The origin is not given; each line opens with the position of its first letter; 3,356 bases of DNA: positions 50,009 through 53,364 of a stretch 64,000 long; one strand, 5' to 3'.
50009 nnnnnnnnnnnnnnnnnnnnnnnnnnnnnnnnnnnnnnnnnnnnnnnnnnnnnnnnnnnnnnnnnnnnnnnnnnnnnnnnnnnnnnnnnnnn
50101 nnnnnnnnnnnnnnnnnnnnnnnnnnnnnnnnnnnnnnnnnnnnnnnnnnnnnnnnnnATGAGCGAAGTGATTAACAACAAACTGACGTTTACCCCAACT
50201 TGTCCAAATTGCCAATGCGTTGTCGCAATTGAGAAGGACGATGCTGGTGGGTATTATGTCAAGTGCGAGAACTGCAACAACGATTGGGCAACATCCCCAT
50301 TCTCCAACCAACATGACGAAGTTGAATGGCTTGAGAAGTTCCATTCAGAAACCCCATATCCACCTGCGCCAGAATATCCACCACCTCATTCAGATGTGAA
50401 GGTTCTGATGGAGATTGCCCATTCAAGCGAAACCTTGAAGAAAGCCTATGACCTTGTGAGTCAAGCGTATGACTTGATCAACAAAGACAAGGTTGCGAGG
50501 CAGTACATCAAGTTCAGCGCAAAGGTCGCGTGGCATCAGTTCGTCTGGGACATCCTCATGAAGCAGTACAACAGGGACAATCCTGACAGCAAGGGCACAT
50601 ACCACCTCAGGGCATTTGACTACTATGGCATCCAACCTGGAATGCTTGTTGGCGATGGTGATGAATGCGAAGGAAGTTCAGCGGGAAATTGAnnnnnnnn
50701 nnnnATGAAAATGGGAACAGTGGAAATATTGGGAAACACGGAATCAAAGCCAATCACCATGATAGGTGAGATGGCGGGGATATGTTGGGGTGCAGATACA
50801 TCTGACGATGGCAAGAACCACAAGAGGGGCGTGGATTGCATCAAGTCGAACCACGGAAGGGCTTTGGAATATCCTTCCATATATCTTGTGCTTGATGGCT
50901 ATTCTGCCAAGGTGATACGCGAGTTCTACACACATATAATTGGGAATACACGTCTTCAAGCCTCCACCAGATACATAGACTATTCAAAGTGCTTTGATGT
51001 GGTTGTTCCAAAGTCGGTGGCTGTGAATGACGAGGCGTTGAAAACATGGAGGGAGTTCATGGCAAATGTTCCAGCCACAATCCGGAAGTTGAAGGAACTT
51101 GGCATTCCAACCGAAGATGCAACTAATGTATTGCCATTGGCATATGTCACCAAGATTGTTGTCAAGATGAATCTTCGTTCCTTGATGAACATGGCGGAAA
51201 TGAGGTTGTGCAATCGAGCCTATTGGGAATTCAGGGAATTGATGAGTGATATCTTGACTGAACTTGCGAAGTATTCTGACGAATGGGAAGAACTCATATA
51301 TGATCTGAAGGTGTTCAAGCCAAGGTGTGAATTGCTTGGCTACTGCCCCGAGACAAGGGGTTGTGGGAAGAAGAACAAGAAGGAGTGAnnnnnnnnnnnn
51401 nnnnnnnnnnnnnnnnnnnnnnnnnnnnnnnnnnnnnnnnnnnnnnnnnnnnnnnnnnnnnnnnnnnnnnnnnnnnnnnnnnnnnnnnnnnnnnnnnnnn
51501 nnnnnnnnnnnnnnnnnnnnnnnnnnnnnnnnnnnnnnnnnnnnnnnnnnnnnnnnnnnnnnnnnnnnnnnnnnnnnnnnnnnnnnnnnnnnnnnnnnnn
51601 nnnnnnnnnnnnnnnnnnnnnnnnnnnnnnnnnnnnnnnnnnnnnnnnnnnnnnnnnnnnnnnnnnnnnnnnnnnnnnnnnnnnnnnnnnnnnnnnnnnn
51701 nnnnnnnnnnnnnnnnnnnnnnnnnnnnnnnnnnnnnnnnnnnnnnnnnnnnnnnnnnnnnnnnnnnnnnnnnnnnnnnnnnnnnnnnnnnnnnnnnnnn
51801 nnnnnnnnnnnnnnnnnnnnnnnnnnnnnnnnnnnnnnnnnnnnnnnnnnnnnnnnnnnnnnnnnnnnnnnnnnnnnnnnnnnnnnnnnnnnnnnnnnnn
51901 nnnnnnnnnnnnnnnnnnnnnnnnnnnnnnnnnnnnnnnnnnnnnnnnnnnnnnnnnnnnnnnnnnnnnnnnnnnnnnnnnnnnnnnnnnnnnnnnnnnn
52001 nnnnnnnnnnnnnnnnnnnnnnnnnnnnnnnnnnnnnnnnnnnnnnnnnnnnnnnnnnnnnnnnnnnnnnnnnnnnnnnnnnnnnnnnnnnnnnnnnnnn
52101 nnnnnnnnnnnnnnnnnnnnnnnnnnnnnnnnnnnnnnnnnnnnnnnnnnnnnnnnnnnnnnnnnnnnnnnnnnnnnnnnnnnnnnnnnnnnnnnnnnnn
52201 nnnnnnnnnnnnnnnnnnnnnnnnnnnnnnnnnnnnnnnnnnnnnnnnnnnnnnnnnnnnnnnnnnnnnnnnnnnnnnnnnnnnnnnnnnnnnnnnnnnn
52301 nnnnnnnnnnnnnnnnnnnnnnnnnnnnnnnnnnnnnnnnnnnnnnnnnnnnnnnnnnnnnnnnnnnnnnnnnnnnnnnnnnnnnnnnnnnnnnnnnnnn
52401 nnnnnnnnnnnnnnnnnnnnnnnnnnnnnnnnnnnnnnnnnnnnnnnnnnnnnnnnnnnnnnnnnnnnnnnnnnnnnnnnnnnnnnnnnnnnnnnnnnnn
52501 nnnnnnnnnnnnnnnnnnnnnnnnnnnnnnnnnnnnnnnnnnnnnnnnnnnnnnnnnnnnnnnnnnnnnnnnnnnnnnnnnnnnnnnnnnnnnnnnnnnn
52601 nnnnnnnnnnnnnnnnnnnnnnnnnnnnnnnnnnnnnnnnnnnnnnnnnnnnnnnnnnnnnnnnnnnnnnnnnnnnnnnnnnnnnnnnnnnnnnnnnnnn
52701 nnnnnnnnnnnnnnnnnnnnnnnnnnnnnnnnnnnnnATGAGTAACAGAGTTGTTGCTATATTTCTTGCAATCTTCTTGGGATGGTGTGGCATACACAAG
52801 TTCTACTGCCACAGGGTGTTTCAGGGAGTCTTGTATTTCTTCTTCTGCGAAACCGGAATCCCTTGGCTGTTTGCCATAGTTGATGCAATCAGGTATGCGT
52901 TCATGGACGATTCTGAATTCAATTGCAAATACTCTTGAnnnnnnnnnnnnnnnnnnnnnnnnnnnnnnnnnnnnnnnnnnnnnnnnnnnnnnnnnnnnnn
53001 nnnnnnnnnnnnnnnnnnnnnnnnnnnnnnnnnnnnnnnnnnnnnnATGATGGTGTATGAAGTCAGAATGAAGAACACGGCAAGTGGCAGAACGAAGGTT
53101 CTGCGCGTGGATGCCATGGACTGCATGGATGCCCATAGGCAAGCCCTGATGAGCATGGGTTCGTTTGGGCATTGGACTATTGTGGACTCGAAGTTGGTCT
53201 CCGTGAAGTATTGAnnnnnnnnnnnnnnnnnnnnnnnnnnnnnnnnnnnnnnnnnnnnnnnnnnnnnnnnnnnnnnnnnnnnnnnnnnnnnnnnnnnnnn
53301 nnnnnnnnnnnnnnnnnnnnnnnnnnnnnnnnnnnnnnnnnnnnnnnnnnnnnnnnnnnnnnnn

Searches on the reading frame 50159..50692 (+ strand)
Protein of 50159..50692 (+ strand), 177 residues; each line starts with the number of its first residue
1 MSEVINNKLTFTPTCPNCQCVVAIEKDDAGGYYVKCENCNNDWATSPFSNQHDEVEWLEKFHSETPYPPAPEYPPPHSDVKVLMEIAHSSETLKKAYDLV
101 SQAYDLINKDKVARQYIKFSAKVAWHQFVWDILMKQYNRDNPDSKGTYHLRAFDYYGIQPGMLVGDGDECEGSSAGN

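Call 38: search_protein_families(library=pfam, proteins=[window:50159-50692:+], max_evalue=0.1)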
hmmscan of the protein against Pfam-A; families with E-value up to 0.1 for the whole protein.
window:50159-50692:+ (177 aa): 3 families
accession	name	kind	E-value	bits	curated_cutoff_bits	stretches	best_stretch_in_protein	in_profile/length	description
PF14354.12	Lar_restr_allev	-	0.0012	19.5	28.6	1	14-48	5-37/58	Restriction alleviation protein Lar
PF01485.27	IBR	-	0.048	14.2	24.3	1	14-42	20-50/65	IBR domain, a half RING-finger domain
PF13717.11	Zn_ribbon_4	-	0.074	13.4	30.3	0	14-43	4-35/36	zinc-ribbon domain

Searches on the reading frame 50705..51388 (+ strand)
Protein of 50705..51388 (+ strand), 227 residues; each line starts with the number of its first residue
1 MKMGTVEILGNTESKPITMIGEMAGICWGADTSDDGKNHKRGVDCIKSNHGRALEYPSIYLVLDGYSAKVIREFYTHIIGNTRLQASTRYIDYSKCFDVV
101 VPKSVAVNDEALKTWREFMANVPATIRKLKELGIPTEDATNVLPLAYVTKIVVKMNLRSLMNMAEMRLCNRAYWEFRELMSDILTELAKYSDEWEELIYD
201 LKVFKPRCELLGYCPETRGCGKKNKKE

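Call 71: find_homologous_proteins(query=window:50705-51388:+, max_evalue=1e-60)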
Query window:50705-51388:+ (227 aa): 3190 proteins with E <= 1e-60 among 3636 candidates; the best 120 are listed.
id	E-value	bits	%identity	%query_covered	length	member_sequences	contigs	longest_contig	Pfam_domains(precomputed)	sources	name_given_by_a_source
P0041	2.2e-151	520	100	100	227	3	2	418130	PF02511.21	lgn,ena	-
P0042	3.5e-131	454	88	99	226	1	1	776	PF02511.21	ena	-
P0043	1.1e-113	397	76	99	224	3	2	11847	PF02511.21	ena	-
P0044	5.3e-111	388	73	99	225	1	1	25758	PF02511.21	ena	-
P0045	1.8e-109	383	74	99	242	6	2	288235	PF02511.21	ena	-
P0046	2.6e-109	382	73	99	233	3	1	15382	PF02511.21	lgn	-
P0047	3.4e-109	382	74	99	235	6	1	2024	PF02511.21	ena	-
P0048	5.8e-107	375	71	99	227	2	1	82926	PF02511.21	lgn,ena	-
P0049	2.0e-106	373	71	99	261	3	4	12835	PF02511.21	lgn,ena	-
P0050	2.3e-106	373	70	99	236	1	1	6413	PF02511.21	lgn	-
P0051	5.0e-106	372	71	99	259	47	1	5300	PF02511.21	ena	-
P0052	5.2e-106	372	70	99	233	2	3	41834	PF02511.21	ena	-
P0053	5.8e-106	371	72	99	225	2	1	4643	PF02511.21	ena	-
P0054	6.0e-106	371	71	99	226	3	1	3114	PF02511.21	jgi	jgi:Predicted alternative thymidylate synthase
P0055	6.1e-106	371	71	99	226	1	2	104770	PF02511.21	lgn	-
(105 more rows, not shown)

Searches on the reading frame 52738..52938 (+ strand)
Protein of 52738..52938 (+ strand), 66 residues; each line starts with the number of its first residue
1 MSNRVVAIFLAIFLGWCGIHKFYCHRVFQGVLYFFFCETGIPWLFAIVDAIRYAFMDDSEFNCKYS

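Call 15: search_protein_families(library=pfam, proteins=[window:52738-52938:+], max_evalue=0.1)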
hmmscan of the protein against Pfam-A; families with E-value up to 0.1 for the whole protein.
window:52738-52938:+ (66 aa): 1 family
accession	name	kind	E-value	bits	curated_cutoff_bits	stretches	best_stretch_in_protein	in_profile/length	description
PF05154.21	TM2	-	6.3e-16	58.8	27.9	1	3-51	4-51/51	TM2 domain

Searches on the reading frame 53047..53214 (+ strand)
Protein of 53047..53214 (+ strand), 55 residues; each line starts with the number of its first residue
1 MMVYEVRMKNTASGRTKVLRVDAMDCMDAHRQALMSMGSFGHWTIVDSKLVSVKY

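Call 15: search_protein_families(library=pfam, proteins=[window:53047-53214:+], max_evalue=0.1)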
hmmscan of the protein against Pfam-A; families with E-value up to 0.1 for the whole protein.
window:53047-53214:+ (55 aa): 0 families

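Call 40: find_encoding_contigs(protein=window:53047-53214:+, flank=10000, max_places=10)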
Protein window:53047-53214:+ (55 aa): 4 contigs read that carry it; 3 places shown.
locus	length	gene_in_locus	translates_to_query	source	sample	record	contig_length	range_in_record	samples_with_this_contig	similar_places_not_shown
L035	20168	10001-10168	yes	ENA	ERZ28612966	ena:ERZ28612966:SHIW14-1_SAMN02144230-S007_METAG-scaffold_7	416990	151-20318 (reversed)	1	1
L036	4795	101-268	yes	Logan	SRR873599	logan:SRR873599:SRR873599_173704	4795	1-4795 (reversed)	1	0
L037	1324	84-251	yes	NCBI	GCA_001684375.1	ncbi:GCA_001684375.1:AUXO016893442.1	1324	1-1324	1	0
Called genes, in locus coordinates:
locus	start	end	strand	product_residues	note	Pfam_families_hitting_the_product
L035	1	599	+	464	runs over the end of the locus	PF01555:N6_N4_Mtase (faint)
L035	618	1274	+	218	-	PF00149:Metallophos (weak)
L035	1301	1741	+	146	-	-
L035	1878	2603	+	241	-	-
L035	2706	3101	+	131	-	-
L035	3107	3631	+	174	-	-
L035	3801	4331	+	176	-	-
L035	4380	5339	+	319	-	-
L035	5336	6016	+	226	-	-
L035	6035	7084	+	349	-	-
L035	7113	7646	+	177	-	-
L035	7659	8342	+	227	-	PF02511:Thy1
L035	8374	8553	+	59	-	-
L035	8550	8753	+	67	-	-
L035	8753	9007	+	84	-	-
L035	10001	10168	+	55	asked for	-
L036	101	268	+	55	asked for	-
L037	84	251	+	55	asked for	-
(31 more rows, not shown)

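Call 60: find_homologous_proteins(query=window:53047-53214:+, max_evalue=0.01)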
Query window:53047-53214:+ (55 aa): 40 proteins with E <= 0.01 among 40 candidates.
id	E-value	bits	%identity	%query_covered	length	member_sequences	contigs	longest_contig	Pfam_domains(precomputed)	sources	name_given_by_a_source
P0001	1.6e-25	104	89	100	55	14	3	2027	-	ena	-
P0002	6.1e-25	102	85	100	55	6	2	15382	-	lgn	-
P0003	8.7e-25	102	87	100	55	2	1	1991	-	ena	-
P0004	2.4e-24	100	89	100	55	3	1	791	-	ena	-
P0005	1.8e-23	98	84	100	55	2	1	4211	-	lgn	-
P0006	5.6e-23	96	84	100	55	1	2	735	-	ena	-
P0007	7.2e-23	96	80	100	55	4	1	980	-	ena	-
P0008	1.1e-22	95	82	100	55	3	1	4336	-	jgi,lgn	-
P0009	1.5e-22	95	82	100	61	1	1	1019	-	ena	-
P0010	3.4e-22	94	80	100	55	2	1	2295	-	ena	-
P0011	8.1e-22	93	80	100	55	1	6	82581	-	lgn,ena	-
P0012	1.5e-21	92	80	100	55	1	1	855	-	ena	-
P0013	2.2e-21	91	80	100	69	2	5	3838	-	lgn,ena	-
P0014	3.1e-21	91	80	100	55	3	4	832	-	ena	-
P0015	3.8e-21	91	80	100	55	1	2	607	-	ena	-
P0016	4.0e-21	90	76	100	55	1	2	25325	-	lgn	-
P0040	2.3e-15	73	67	100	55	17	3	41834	-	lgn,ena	-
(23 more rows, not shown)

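Call 61: find_encoding_contigs(protein=P0011, flank=10000, max_places=3)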
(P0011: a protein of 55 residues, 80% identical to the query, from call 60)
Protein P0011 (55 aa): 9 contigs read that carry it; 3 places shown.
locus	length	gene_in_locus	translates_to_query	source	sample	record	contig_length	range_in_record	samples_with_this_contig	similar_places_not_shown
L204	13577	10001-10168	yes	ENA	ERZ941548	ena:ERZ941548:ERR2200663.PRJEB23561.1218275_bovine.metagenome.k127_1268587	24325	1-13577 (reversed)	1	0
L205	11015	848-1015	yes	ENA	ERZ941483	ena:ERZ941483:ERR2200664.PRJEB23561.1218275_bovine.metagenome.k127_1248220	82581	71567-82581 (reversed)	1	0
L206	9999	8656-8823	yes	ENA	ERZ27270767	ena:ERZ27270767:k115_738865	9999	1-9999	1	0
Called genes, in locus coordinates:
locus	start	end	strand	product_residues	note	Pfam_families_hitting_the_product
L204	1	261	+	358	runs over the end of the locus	-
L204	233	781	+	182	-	-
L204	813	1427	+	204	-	-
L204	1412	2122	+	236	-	-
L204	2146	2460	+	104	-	-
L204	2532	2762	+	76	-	-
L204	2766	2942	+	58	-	-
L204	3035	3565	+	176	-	-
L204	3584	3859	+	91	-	-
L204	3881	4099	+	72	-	-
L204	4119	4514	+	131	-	-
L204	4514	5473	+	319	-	-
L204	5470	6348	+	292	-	-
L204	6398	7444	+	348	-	-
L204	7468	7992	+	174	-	-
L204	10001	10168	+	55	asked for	-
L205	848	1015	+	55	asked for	-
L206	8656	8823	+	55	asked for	-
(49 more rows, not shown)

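Call 62: find_encoding_contigs(protein=P0040, flank=10000, max_places=2)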
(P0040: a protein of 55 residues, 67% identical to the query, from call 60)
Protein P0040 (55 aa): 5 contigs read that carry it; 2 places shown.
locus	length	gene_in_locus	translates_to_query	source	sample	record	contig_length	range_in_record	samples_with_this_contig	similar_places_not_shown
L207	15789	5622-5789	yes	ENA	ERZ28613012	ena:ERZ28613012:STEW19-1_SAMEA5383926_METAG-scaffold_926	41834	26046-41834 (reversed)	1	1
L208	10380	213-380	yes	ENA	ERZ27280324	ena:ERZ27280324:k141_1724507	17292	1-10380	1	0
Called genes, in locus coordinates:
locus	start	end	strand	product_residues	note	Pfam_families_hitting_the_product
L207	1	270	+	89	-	?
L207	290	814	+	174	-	-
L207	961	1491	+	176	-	-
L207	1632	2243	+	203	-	-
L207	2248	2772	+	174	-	-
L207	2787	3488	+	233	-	PF02511:Thy1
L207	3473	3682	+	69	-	-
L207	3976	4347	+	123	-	-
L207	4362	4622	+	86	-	PF19791:DUF6275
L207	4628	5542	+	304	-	PF01555:N6_N4_Mtase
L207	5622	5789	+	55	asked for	-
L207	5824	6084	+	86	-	-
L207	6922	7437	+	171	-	PF24308:DUF7487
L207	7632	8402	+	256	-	PF00533:BRCT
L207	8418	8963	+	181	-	-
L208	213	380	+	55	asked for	-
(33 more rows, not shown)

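Call 63: find_encoding_contigs(protein=P0016, flank=10000, max_places=2)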
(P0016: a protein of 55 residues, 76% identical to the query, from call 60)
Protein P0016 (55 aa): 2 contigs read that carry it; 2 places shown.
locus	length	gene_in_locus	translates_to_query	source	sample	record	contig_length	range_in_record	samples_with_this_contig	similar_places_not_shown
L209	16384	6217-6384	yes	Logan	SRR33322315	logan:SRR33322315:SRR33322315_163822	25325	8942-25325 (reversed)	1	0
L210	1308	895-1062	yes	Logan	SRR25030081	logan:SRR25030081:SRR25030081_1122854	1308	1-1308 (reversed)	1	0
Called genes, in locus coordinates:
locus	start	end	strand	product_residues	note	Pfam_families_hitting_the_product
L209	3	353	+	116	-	?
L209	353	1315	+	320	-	-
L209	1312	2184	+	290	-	-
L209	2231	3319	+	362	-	-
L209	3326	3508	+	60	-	-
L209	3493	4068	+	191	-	-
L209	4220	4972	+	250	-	PF02511:Thy1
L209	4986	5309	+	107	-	-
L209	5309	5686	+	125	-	PF11750:DUF3307 (faint)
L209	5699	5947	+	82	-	PF19791:DUF6275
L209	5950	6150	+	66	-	PF05154:TM2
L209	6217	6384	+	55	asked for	-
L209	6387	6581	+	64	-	PF10269:Tmemb_185A (weak)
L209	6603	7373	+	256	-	PF00533:BRCT (weak)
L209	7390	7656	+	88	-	-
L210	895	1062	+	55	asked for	-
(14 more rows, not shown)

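Call 64: find_encoding_contigs(protein=P0002, flank=10000, max_places=2)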
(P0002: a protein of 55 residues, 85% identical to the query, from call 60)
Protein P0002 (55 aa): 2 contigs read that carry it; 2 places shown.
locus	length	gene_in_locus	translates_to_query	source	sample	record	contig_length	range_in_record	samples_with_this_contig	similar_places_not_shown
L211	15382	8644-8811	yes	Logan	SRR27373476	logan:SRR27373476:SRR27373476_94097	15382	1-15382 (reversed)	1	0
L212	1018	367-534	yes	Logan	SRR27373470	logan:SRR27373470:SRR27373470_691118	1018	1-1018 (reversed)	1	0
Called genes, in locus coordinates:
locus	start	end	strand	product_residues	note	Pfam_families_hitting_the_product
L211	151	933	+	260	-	PF01170:UPF0020 (faint), PF01555:N6_N4_Mtase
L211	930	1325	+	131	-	-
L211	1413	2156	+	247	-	-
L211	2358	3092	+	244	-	-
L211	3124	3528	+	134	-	-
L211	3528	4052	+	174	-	-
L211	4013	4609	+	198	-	-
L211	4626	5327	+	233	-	PF02511:Thy1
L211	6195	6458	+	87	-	PF24308:DUF7487 (faint)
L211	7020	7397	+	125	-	PF11750:DUF3307 (faint)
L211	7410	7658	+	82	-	PF19791:DUF6275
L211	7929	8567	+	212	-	-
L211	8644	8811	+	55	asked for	-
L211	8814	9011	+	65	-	PF10269:Tmemb_185A (weak), PF27910:Small_Trp_rich (weak)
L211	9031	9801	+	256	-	PF00533:BRCT (weak)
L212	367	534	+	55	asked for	-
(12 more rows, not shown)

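Call 67: find_encoding_contigs(protein=P0001, flank=3000, max_places=4)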
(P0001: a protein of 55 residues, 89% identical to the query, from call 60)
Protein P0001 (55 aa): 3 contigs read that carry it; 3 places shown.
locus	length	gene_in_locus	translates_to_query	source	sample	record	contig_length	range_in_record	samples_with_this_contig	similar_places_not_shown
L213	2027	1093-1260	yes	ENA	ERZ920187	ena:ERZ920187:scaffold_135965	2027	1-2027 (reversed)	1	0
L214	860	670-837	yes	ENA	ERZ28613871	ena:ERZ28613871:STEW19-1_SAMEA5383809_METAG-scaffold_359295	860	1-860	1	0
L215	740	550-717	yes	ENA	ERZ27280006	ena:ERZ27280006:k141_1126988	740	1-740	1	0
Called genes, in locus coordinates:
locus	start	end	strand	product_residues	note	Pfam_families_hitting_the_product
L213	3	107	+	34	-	?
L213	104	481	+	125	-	PF11750:DUF3307 (faint)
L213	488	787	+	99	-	PF19791:DUF6275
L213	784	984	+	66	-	PF05154:TM2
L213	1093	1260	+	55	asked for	-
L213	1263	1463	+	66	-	-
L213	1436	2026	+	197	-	?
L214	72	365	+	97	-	PF19791:DUF6275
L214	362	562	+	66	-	PF05154:TM2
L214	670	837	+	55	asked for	-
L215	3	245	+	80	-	?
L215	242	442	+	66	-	PF05154:TM2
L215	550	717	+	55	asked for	-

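Call 68: find_encoding_contigs(protein=P0003, flank=3000, max_places=3)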
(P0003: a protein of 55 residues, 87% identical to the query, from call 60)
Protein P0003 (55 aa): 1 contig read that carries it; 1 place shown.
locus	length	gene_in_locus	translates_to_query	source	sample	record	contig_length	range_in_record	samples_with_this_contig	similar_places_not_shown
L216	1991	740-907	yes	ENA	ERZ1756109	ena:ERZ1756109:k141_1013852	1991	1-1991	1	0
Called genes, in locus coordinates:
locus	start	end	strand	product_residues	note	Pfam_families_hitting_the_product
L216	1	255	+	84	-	?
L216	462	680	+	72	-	-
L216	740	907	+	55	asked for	-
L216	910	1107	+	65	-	PF10269:Tmemb_185A (weak), PF27910:Small_Trp_rich (weak)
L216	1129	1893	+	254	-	PF00533:BRCT (weak)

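Call 88: predict_structure(alignment_id=A4)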
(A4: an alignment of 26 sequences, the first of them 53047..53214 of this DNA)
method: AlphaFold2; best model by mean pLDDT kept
length: 55 residues; sequences in the alignment: 26
mean_pLDDT: 71.5   pTM: 0.51
mean pLDDT of the five models: 71.5, 70.1, 58.8, 58.7, 45.3
residues with pLDDT >= 90: 0; 70-90: 43; 50-70: 12; < 50: 0
segments of 3 or more residues with pLDDT < 50: none
pLDDT, mean of each block of 10 residues (from residue 1): 76 76 76 67 70 57
secondary structure, 60 per line:
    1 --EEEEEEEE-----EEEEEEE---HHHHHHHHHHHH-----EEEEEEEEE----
elements in order: E3-10 E16-22 H26-37 E43-51

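Call 90: fold_search(model_id=the predicted structure, library=pdb)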
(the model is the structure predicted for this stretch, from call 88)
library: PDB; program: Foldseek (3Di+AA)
matches with E <= 10: 477; with E <= 0.001: 0
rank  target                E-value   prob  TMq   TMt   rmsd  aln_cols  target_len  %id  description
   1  9e6q_AR               2.7e-02  1.00  0.72  0.55   2.4        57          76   19  Cryo-EM structure of the Pyrobaculum calidifontis 50S ribosomal subunit in complex with Dri (released 2024-11-20)
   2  7qoh_h                1.1e-01  0.99  0.66  0.52   2.5        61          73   18  Unique vertex of the phicrAss001 virion with C5 symmetry imposed (released 2023-03-29)
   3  4njc_B                1.2e-01  1.00  0.66  0.70   2.7        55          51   14  RNA Polymerase interacting protein YkzG from Geobacillus stearothermophilus (released 2014-08-20)
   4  9v1i_lT               1.4e-01  1.00  0.75  0.28   2.6        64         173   14  Cryo- EM structure of ribosomal large subunit (LSU) from Entamoeba histolytica at 2.8 angstrom resolution (released 2025-10-08)
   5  9znf_AO               1.7e-01  0.97  0.56  0.55   3.5        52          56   10  Cryo-EM structure of the Methanosarcina acetivorans 70S ribosome in complex with SriA and SriB (released 2026-01-28)
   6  4v9f_6                1.8e-01  0.99  0.63  0.63   2.7        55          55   14  The re-refined crystal structure of the Haloarcula marismortui large ribosomal subunit at 2.4 Angstrom resolution: mor (released 2014-07-09)
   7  4njc_H                2.5e-01  0.99  0.65  0.69   2.7        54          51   15  RNA Polymerase interacting protein YkzG from Geobacillus stearothermophilus (released 2014-08-20)
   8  2jxt_MODEL_1_A        2.6e-01  0.97  0.62  0.43   3.3        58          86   12  Solution structure of 50S ribosomal protein LX from Methanobacterium thermoautotrophicum. Northeast Structural (released 2007-12-11)
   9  7qoh_g                3.3e-01  0.89  0.58  0.43   2.9        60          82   17  Unique vertex of the phicrAss001 virion with C5 symmetry imposed (released 2023-03-29)
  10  4njc_E                3.3e-01  0.84  0.51  0.54   3.6        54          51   11  RNA Polymerase interacting protein YkzG from Geobacillus stearothermophilus (released 2014-08-20)
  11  8br8_LT               3.5e-01  0.99  0.73  0.27   2.5        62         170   16  Giardia ribosome in POST-T state (A1) (released 2023-03-15)
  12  4adx_G                3.5e-01  0.94  0.62  0.47   3.3        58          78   12  The Cryo-EM Structure of the Archaeal 50S Ribosomal Subunit in Complex with Initiation Factor 6 (released 2012-02-08)
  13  3j7o_S                3.7e-01  0.99  0.74  0.27   2.8        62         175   11  Structure of the mammalian 60S ribosomal subunit (released 2014-09-03)
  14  7ckq_H                4.0e-01  0.92  0.62  0.58   2.9        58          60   19  The cryo-EM structure of B. subtilis BmrR transcription activation complex (released 2020-12-16)
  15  6skf_BT               4.5e-01  0.89  0.61  0.49   3.8        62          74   11  Cryo-EM Structure of T. kodakarensis 70S ribosome (released 2020-07-29)
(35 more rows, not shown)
